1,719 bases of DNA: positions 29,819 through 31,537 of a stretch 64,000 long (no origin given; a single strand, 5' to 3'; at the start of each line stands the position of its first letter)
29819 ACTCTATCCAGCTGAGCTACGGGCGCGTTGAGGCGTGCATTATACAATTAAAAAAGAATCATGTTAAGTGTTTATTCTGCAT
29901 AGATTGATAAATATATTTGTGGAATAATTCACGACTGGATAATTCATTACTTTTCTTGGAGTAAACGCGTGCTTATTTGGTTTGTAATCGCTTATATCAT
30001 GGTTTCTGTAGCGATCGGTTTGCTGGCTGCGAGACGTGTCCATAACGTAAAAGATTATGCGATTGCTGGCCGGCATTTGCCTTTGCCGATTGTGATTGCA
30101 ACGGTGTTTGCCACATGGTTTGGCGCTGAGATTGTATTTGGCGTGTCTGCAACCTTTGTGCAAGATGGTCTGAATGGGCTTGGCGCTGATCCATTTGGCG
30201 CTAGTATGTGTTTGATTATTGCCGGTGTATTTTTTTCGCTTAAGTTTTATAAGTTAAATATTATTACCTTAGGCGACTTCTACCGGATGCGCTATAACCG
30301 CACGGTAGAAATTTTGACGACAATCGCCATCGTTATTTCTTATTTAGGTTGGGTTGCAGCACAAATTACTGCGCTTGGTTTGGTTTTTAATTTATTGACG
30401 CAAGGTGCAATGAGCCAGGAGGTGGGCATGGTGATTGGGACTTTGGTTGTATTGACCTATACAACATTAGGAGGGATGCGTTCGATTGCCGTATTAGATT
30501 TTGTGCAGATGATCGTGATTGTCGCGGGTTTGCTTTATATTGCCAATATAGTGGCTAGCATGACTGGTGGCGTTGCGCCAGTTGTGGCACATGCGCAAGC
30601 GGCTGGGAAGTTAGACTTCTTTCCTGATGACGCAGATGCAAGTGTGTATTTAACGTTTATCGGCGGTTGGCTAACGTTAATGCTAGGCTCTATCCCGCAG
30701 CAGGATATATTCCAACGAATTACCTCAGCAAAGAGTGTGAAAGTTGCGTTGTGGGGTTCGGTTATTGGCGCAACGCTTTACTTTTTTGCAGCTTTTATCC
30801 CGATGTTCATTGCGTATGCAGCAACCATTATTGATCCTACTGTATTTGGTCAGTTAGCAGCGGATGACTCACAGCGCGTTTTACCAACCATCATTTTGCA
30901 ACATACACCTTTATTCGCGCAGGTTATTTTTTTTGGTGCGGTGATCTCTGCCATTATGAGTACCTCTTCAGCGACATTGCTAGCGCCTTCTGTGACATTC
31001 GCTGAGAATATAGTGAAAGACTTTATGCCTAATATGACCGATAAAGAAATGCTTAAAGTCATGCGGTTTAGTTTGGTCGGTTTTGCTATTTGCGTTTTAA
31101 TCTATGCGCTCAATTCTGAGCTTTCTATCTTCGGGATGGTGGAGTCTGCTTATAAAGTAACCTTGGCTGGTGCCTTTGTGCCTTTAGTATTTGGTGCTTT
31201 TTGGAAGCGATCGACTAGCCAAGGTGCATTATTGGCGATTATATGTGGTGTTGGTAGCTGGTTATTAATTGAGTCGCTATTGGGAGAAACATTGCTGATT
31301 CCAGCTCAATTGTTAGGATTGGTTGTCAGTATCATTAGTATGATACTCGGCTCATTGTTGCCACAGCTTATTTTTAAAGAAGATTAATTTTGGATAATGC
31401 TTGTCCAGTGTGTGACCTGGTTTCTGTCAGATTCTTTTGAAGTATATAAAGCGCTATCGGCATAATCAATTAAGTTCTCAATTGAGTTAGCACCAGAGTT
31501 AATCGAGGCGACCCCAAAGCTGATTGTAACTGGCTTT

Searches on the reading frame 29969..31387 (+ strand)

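Call 28: search_protein_families(library=pfam, proteins=[window:29969-31387:+], max_evalue=0.00001)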
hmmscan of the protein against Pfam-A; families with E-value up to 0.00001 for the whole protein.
window:29969-31387:+ (472 aa): 1 family
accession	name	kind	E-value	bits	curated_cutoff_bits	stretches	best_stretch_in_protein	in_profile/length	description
PF00474.23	SSF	-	3.4e-38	132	22.8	1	30-427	1-406/406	Sodium:solute symporter family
